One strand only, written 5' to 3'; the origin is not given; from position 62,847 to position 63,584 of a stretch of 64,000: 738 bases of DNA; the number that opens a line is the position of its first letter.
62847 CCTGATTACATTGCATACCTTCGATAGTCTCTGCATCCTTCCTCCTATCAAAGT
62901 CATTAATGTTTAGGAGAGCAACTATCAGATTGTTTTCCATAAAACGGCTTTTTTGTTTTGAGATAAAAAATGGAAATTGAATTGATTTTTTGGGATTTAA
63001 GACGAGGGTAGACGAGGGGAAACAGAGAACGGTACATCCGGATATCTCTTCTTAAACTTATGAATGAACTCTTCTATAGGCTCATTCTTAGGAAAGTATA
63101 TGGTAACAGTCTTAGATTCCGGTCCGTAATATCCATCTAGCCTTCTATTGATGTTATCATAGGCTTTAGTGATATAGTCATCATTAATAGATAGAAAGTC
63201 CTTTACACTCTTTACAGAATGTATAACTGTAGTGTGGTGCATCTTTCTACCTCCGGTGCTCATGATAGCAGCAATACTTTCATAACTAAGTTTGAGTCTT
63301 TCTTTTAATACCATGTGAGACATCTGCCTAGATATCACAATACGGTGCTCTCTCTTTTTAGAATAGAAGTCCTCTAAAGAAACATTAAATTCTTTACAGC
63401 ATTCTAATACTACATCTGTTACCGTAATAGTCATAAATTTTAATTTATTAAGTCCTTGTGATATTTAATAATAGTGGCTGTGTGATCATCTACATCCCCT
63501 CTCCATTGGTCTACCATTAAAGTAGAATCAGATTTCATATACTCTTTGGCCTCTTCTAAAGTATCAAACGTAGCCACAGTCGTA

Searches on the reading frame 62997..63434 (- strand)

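Call 87: search_protein_families(library=pfam, proteins=[window:62997-63434:-], max_evalue=0.001)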
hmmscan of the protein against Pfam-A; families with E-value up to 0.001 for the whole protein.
window:62997-63434:- (145 aa): 1 family
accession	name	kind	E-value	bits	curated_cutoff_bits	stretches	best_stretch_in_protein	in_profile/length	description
PF08299.17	Bac_DnaA_C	-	4.5e-13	49.5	31.5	1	7-77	3-69/69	Bacterial dnaA protein helix-turn-helix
